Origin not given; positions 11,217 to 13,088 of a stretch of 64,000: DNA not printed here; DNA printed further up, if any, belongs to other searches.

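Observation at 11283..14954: AT-rich, translationally coupled cassette: MTase-fold giant + SplB-type radical SAM + ParB/Srx protein + small ORF(s), a candidate uncharacterised DNA-modification/defence-type system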

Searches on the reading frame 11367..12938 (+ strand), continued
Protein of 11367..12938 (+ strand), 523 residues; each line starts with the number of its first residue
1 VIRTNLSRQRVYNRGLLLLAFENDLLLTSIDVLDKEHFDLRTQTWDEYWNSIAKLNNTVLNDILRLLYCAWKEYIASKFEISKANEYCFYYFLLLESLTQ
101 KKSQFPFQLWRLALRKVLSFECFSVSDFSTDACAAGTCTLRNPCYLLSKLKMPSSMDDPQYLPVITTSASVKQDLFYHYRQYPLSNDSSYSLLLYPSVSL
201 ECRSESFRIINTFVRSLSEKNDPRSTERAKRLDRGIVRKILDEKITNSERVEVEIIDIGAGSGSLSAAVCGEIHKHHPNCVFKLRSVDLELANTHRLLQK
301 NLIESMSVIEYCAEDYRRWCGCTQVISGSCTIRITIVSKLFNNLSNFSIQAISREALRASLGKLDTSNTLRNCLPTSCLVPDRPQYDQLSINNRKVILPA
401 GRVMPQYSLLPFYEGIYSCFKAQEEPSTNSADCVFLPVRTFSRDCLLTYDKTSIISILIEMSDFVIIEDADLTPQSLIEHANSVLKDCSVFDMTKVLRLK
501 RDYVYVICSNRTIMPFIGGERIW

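Call 38: fold_search(model_id=the predicted structure, library=pdb)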
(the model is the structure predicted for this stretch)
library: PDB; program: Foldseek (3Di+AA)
matches with E <= 10: 1368; with E <= 0.001: 0
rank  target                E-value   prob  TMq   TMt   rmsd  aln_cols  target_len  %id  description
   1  6d6y                  1.7e-03  0.97  0.21  0.22  12.2       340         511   12  AprA Methyltransferase 2 - GNAT didomain in complex with SAH (released 2018-05-09)
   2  2f8l                  1.9e-03  1.00  0.26  0.38  13.6       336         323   10  Crystal structure of a putative class i s-adenosylmethionine-dependent methyltransferase (lmo1582) from listeria monocyt (released 2006-01-17)
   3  1jqd_B                2.4e-03  0.85  0.15  0.24  17.9       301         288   11  Crystal Structure Analysis of Human Histamine Methyltransferase (Thr105 Polymorphic Variant) Complexed with AdoHcy and (released 2002-08-06)
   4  2aou_B                2.7e-03  0.98  0.19  0.31  15.8       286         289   10  Histamine Methyltransferase Complexed with the Antimalarial Drug Amodiaquine (released 2005-09-13)
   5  6kpb_C                2.8e-03  0.87  0.16  0.21  18.8       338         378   10  The crystal structure of the JACKDAW/IDD10 bound to the homodimeric SCL3 (released 2020-09-02)
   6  1jqe_A                4.5e-03  0.96  0.18  0.31  16.5       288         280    9  Crystal Structure Analysis of Human Histamine Methyltransferase (Ile105 Polymorphic Variant) Complexed with AdoHcy and (released 2002-08-06)
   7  6kpd_C                4.5e-03  0.85  0.16  0.21  18.6       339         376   11  The crystal structure of the BALDIBIS/IDD9 bound to the homodimeric SCL3 (released 2020-09-02)
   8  6l8u_B                5.8e-03  0.72  0.13  0.27  15.4       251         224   12  Crystal structure of human BCDIN3D in complex with SAH (released 2019-12-25)
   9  8ces_A                7.2e-03  0.80  0.15  0.26  20.1       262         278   11  Crystal structure of monkeypox virus methyltransferase VP39 in complex with inhibitor TO500 (released 2023-04-05)
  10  9lum_A                7.5e-03  0.77  0.16  0.19  19.9       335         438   10  Cryo-EM structure of Arabidopsis thaliana RGA in complex with GID1A (released 2025-07-09)
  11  1jqd_A                9.3e-03  0.93  0.19  0.31  16.3       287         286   10  Crystal Structure Analysis of Human Histamine Methyltransferase (Thr105 Polymorphic Variant) Complexed with AdoHcy and (released 2002-08-06)
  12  2aow_A                9.3e-03  0.77  0.16  0.26  15.8       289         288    9  Histamine Methyltransferase (Natural Variant I105) Complexed with the Acetylcholinesterase Inhibitor and Altzheimer's  (released 2005-09-13)
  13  6l8u_D                9.8e-03  0.90  0.17  0.33  16.8       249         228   13  Crystal structure of human BCDIN3D in complex with SAH (released 2019-12-25)
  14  8cev_A                9.8e-03  0.80  0.15  0.26  20.1       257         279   11  Crystal structure of monkeypox virus methyltransferase VP39 in complex with inhibitor TO1119 (released 2023-04-05)
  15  2zw9_A                1.0e-02  0.97  0.24  0.20  10.0       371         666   10  Crystal structure of tRNA wybutosine synthesizing enzyme TYW4 (released 2009-06-02)
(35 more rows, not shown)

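Call 51: search_protein_families(library=phrogs, proteins=[window:11367-12938:+], max_evalue=0.01)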
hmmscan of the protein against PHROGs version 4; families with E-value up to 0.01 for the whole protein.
window:11367-12938:+ (523 aa): 0 families

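Call 55: search_protein_representatives(alignment_id=A1)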
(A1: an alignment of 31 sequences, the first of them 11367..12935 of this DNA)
Query: 31 sequences, 536 profile positions. Proteins with E-value up to 0.001 (for the whole library): 399; up to 1e-10: 328; up to 1e-30: 190. The best 150 are listed.
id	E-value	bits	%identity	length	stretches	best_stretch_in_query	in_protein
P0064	1.4e-240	815.7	-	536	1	1-536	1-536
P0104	2.2e-221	752.3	-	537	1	8-536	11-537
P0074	3.4e-200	682.4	-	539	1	2-535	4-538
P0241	4.0e-185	632.6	-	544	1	3-536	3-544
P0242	5.2e-174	596.0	-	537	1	2-536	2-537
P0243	1.6e-168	577.9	-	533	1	13-536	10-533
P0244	4.2e-162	556.7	-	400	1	1-372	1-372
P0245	6.1e-162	556.1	-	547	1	8-536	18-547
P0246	4.2e-161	553.4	-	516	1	12-536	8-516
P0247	1.4e-160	551.7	-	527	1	9-536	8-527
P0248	7.4e-160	549.3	-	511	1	8-505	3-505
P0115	1.1e-159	548.7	-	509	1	24-536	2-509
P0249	1.7e-158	544.8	-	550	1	7-536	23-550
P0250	9.8e-158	542.2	-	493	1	2-479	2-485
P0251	2.2e-157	541.1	-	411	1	121-536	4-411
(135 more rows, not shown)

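Call 57: find_encoding_contigs(protein=P0009, flank=8000, max_places=1)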
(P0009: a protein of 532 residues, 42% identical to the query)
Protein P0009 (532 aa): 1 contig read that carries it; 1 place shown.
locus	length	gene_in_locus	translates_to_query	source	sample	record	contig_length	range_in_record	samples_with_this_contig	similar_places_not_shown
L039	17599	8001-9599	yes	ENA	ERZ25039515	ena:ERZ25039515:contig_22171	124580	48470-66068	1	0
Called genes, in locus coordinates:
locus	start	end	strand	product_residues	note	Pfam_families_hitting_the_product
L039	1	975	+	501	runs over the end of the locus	-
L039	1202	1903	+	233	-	PF07161:LppX_LprAFG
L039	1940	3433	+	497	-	PF06609:TRI12, PF07690:MFS_1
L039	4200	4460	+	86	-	-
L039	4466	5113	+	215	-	-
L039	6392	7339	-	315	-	PF02517:Rce1-like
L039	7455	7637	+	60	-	-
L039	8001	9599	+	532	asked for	-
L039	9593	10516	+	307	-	PF08902:DUF1848 (faint), PF04055:Radical_SAM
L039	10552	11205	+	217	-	PF02195:ParB_N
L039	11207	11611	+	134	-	-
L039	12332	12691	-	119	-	PF14597:Lactamase_B_5, PF00753:Lactamase_B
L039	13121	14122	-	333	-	PF04909:Amidohydro_2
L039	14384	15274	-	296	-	PF12911:OppC_N, PF00528:BPD_transp_1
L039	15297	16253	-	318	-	PF19300:BPD_transp_1_N, PF00528:BPD_transp_1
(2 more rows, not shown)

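Call 58: find_encoding_contigs(protein=P0117, flank=8000, max_places=1)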
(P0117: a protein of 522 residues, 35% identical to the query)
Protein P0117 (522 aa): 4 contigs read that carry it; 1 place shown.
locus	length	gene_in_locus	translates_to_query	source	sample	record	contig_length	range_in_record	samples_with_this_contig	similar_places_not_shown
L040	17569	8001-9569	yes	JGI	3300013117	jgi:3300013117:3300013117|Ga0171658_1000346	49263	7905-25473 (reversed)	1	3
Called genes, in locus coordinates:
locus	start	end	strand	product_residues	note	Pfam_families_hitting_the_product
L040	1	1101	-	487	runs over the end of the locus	PF01262:AlaDh_PNT_C (faint), PF00890:FAD_binding_2 (weak), PF01134:GIDA (weak), PF07992:Pyr_redox_2, PF12831:FAD_oxidored, PF13738:Pyr_redox_3, PF00070:Pyr_redox, PF02852:Pyr_redox_dim, +3 more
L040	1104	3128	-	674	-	PF00364:Biotin_lipoyl, PF25917:BSH_RND (faint), PF25984:BSH_YknX (faint), PF25997:BSH_YhbJ (faint), PF00364:Biotin_lipoyl, PF02817:E3_binding, PF00198:2-oxoacid_dh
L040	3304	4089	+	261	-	PF08220:HTH_DeoR, PF08279:HTH_11 (weak), PF00455:DeoRC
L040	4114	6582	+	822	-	PF00676:E1_dh, PF02779:Transket_pyr, PF02780:Transketolase_C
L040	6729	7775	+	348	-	PF00248:Aldo_ket_red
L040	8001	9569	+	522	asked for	-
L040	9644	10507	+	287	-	PF04055:Radical_SAM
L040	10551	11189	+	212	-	PF02195:ParB_N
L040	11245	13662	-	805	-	PF02638:GHL10, PF13200:DUF4015 (weak)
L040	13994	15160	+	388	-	-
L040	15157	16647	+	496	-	PF00069:Pkinase, PF07714:PK_Tyr_Ser-Thr, PF01636:APH (faint)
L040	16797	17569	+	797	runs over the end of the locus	-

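Call 59: find_encoding_contigs(protein=P0120, flank=8000, max_places=1)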
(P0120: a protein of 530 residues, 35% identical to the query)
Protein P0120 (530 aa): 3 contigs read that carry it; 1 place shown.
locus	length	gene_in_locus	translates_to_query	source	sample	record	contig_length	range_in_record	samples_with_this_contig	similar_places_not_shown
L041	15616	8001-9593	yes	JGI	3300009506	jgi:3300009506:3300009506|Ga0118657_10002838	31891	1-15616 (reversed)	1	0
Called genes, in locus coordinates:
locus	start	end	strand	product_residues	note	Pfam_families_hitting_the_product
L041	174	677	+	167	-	-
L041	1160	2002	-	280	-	PF00795:CN_hydrolase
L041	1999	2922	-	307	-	PF03069:FmdA_AmdA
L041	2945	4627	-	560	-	PF07969:Amidohydro_3, PF01979:Amidohydro_1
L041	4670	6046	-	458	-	PF00202:Aminotran_3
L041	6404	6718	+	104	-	-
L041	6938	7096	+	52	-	-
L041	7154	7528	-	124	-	PF00589:Phage_integrase (weak)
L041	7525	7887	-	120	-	-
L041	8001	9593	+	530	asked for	-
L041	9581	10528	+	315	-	PF04055:Radical_SAM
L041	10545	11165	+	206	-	PF02195:ParB_N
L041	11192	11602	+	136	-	-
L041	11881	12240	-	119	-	PF01850:PIN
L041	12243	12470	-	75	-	PF09957:VapB_antitoxin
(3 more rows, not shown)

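Call 60: find_encoding_contigs(protein=P0079, flank=8000, max_places=1)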
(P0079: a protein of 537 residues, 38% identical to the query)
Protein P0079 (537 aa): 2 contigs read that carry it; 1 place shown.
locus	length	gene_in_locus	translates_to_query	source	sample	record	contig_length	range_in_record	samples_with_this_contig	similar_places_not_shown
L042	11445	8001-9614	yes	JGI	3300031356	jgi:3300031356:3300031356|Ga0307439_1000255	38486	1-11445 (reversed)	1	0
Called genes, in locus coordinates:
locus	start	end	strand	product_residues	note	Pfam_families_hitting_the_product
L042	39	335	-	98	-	PF01527:HTH_Tnp_1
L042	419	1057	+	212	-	PF00665:rve, PF24764:rva_4 (faint), PF13683:rve_3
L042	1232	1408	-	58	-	-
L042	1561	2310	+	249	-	-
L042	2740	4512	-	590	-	PF07705:CARDB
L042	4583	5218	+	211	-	-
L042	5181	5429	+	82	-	PF11149:DUF2924, PF18755:RAMA (faint), PF14267:DUF4357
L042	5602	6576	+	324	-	PF02899:Phage_int_SAM_1, PF00589:Phage_integrase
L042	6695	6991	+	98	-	-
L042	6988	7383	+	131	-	PF01850:PIN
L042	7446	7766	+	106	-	PF01909:NTP_transf_2, PF18765:Polbeta (weak)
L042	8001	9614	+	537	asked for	-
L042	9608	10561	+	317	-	PF04055:Radical_SAM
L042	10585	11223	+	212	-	PF02195:ParB_N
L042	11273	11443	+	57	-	?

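Call 78: fold_search(model_id=the predicted structure, library=viral)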
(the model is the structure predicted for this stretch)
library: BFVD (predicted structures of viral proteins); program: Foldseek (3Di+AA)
matches with E <= 10: 689; with E <= 0.001: 2
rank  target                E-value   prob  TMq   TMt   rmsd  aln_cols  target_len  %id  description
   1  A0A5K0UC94            9.3e-06  1.00  0.17  0.17  19.4       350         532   14  Class I SAM-dependent methyltransferase [Yasminevirus sp. GU-2018]
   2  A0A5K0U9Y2            3.0e-04  0.91  0.20  0.23  22.4       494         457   10  Small RNA 2'-O-methyltransferase [Yasminevirus sp. GU-2018]
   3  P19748                4.2e-03  0.72  0.13  0.26  19.7       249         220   13  Cap-specific mRNA (nucleoside-2'-O-)-methyltransferase (Fragment) [Sheeppox virus (strain KS-1)]
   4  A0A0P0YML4            5.7e-03  0.69  0.15  0.23  19.4       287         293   13  (no name in the UniProt tables at hand)
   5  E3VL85                6.3e-03  0.35  0.16  0.08  23.2       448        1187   14  (no name in the UniProt tables at hand)
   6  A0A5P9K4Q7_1          8.1e-03  0.66  0.17  0.10  17.8       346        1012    8  ORF1A (Fragment) [Serpentovirinae sp.]
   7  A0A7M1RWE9            9.0e-03  0.21  0.10  0.12  22.9       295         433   10  AAA+ ATPase domain-containing protein [uncultured phage cr10_1]
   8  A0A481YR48            9.5e-03  0.98  0.17  0.14   6.8       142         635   18  Methyltransferase [Marseillevirus LCMAC101]
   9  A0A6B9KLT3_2          1.3e-02  0.54  0.15  0.08  21.6       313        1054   10  RNA-directed RNA polymerase [Atrato Chu-like virus 4]
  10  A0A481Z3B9            2.1e-02  0.18  0.10  0.10  21.4       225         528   11  ATPase family protein (Fragment) [Pithovirus LCPAC101]
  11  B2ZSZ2                2.4e-02  0.21  0.12  0.15  23.0       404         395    9  VP4 protein (Fragment) [Sandy Bay Virus]
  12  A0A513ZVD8            2.5e-02  0.98  0.14  0.12   5.2       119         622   18  Methyltransferase [Fusarium redolens polymycovirus 1]
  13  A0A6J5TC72            2.7e-02  0.72  0.17  0.22  16.1       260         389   10  Uncharacterized protein [uncultured Caudovirales phage]
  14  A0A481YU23            2.8e-02  0.28  0.19  0.10  20.2       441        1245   12  DNA ligase [Marseillevirus LCMAC103]
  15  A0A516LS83            3.0e-02  0.41  0.13  0.28  19.6       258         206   15  (no name in the UniProt tables at hand)
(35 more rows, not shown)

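Call 82: find_related_loci(query=A1, collection=metagenome_contigs, flank=7000)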
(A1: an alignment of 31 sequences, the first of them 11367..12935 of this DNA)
Query A1 (523 aa) in metagenome_contigs; peptide patterns used: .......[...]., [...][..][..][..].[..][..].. (x = any residue, [..] = any of these).
179 stretches matched a pattern; 96 encode a relative of the query (tblastn E <= 1e-3); the best 80 are kept; 80 distinct loci.
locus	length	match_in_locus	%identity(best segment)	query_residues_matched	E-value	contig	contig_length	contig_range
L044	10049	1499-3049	45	9-523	6e-128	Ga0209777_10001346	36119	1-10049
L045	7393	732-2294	43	10-523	3e-125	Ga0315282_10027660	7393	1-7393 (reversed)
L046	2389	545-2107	42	10-523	5e-132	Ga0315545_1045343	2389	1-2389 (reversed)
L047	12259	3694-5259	42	7-523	1e-124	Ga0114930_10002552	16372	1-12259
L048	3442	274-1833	42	10-523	1e-127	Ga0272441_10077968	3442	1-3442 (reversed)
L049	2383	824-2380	42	11-523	2e-128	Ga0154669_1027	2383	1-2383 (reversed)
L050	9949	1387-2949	41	10-523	1e-120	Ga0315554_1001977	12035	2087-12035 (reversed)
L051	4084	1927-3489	41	10-523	1e-122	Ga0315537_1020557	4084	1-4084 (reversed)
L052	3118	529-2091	41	10-523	4e-122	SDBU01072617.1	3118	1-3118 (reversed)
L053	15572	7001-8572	40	7-523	4e-117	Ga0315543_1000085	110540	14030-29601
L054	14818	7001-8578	40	5-523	2e-116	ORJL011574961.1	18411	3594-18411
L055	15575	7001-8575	40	6-523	4e-116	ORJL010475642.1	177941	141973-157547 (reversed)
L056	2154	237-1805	42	10-523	2e-122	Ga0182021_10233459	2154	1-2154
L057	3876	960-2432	41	10-523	8e-114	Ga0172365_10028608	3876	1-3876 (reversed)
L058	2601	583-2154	37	10-523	7e-114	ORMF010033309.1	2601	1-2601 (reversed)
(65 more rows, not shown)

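Call 89: find_related_loci(query=A1, collection=viral_contigs, flank=8000)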
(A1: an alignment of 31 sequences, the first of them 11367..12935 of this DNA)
Query A1 (523 aa) in viral_contigs; peptide patterns used: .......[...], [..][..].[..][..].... (x = any residue, [..] = any of these).
42 stretches matched a pattern, but none encodes a relative of the query by tblastn (E <= 1e-3).

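Call 90: search_protein_families(library=pfam, proteins=[L050:5381-6619:+, L050:6638-7816:+, L050:7837-8238:+, L008:13118-13585:+, L008:13622-14797:+, L022:2445-3599:-, L030:8410-8709:-, L042:5602-6576:+], max_evalue=0.01)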
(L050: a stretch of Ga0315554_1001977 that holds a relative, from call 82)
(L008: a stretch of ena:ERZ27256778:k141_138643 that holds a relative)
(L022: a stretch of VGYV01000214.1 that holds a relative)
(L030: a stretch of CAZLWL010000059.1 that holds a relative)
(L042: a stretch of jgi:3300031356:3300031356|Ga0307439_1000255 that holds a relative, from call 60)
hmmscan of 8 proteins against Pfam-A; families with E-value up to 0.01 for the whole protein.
L050:5381-6619:+ (412 aa): 3 families
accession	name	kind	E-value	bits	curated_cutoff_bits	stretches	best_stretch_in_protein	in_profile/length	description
PF01555.25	N6_N4_Mtase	-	5.7e-31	108.6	26.7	1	187-396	2-220/221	DNA methylase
PF02195.25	ParB_N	-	2.8e-10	40.6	26.3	1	8-92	3-93/95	ParB N-terminal domain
PF10548.14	P22_AR_C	-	0.0086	16.6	22.4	0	197-221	44-68/73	P22AR C-terminal domain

L050:6638-7816:+ (392 aa): 3 families
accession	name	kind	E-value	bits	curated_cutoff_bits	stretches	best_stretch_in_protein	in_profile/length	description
PF20903.3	SPL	-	1.1e-32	113.8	27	1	69-295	34-256/338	Spore photoproduct lyase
PF04055.27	Radical_SAM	-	5.5e-07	30.3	29.5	1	120-282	2-160/166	Radical SAM superfamily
PF08902.16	DUF1848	-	0.0082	16.4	30.5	0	108-133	236-261/262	Domain of unknown function (DUF1848)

L050:7837-8238:+ (134 aa): 0 families

L008:13118-13585:+ (155 aa): 1 family
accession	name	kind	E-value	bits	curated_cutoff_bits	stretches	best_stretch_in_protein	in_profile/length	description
PF04463.17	2-thiour_desulf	-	8.2e-20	71.7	34.7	1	25-138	1-108/141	2-thiouracil desulfurase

L008:13622-14797:+ (391 aa): 2 families
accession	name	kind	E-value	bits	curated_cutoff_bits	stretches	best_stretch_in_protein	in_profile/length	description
PF20903.3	SPL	-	4.9e-29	101.7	27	1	34-294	3-255/338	Spore photoproduct lyase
PF04055.27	Radical_SAM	-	4.6e-05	24.1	29.5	0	120-144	2-28/166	Radical SAM superfamily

L022:2445-3599:- (384 aa): 4 families
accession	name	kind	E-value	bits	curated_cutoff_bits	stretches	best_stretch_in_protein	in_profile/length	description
PF13518.12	HTH_28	-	2.1e-06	28.1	25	1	1-38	5-42/52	Helix-turn-helix domain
PF13384.12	HTH_23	-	4.6e-05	23.5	24.6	1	2-34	11-43/50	Homeodomain-like domain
PF13565.12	HTH_32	-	0.0039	18.1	33.7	1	24-107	1-73/73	Homeodomain-like domain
PF13551.12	HTH_29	-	0.0043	17.5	28.1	0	2-38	5-42/64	Winged helix-turn helix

L030:8410-8709:- (99 aa): 0 families

L042:5602-6576:+ (324 aa): 3 families
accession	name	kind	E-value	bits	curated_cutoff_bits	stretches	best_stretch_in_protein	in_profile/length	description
PF00589.27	Phage_integrase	-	7.8e-33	114.1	27.1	1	137-301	4-170/172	Phage integrase family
PF02899.23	Phage_int_SAM_1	-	3.6e-09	37.2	22.3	1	31-112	2-82/83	Phage integrase, N-terminal SAM-like domain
PF13495.12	Phage_int_SAM_4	-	0.0032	18.3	27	1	34-111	6-80/85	Phage integrase, N-terminal SAM-like domain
